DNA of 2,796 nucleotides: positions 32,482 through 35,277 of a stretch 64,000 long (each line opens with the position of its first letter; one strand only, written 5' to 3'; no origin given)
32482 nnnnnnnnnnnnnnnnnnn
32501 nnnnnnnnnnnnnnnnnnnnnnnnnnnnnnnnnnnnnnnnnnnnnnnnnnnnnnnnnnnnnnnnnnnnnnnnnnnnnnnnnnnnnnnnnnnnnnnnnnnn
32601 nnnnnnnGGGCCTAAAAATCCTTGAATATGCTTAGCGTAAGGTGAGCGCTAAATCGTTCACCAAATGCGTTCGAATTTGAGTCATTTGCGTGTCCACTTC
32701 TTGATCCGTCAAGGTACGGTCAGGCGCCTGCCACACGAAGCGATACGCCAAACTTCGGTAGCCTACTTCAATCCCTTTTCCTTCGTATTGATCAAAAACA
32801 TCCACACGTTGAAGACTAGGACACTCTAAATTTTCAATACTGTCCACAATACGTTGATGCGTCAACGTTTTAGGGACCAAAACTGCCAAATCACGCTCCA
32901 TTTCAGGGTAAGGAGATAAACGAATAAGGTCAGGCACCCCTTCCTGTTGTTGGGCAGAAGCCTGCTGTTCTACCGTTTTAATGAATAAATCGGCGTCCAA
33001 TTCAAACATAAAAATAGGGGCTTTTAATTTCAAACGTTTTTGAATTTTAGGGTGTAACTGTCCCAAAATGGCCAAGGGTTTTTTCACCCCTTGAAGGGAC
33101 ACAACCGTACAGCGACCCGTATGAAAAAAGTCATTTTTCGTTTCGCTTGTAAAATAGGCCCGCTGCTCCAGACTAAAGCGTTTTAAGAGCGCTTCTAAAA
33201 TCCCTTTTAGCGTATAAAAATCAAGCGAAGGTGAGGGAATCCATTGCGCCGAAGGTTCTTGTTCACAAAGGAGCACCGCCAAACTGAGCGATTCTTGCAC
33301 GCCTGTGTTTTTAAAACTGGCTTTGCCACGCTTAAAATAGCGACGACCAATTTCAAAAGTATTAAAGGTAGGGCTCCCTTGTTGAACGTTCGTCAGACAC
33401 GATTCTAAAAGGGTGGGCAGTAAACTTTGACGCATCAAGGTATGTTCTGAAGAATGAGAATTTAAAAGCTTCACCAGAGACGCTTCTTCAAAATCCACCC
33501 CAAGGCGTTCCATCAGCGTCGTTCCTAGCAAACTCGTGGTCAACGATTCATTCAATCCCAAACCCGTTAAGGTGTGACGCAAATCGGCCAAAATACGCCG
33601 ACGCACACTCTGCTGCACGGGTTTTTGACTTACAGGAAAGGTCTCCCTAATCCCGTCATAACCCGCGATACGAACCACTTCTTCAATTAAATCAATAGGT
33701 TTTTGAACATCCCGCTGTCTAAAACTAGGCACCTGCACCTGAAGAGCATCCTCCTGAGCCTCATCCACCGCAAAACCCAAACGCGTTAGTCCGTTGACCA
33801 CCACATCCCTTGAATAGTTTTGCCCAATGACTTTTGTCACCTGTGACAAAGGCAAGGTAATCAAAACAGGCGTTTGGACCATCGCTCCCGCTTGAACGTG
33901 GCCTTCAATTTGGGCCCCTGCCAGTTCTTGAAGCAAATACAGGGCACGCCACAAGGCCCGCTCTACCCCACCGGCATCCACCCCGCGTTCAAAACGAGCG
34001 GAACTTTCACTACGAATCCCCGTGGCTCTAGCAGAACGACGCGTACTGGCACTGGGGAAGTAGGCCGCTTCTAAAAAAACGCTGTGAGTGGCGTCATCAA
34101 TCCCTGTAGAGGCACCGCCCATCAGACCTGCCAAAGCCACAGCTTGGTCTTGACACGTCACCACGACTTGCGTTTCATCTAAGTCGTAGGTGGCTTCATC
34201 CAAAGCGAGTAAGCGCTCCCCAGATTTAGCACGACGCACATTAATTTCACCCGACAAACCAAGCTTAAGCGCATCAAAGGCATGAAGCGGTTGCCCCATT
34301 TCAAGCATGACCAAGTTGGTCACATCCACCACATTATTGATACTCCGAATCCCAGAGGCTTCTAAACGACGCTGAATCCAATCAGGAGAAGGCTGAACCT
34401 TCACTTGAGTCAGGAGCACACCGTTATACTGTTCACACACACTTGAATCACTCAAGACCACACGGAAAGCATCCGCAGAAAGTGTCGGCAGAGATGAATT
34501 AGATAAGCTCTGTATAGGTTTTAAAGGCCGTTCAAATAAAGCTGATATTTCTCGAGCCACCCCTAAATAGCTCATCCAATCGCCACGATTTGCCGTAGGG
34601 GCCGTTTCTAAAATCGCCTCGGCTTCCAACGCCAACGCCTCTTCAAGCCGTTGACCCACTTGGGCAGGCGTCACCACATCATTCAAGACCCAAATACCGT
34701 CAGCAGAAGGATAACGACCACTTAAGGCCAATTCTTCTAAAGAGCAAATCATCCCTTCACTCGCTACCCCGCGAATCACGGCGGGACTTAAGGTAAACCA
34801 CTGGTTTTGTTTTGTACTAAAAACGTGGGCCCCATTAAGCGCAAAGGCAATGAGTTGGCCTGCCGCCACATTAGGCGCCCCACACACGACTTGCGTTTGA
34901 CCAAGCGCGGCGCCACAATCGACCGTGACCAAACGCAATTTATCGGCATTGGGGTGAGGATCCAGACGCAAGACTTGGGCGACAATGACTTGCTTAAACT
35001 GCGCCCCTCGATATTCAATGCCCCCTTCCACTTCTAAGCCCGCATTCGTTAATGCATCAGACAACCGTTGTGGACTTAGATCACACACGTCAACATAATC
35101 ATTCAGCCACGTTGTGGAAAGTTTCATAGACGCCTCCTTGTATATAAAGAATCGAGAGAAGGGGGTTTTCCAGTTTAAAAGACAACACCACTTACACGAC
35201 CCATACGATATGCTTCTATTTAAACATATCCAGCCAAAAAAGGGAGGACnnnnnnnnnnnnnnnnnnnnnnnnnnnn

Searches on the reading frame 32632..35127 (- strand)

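Call 63: search_protein_families(library=pfam, proteins=[window:32632-35127:-], max_evalue=0.00001)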
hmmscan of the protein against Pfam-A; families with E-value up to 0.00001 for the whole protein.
window:32632-35127:- (831 aa): 5 families
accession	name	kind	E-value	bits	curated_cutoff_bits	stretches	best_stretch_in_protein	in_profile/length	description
PF03483.22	B3_4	-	4.5e-64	215.7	29.3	1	231-404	2-174/174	B3/4 domain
PF17759.6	tRNA_synthFbeta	-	3.5e-45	154.6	22.4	1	493-711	1-213/214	Phenylalanyl tRNA synthetase beta chain CLM domain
PF03147.19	FDX-ACB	-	9.4e-25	87.3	31.1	1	738-831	1-94/94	Ferredoxin-fold anticodon binding domain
PF03484.21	B5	-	1.5e-20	73.5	28.6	1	423-490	1-67/67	tRNA synthetase B5 domain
PF01588.26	tRNA_bind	-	2.5e-14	53.6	27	1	47-132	1-76/96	Putative tRNA binding domain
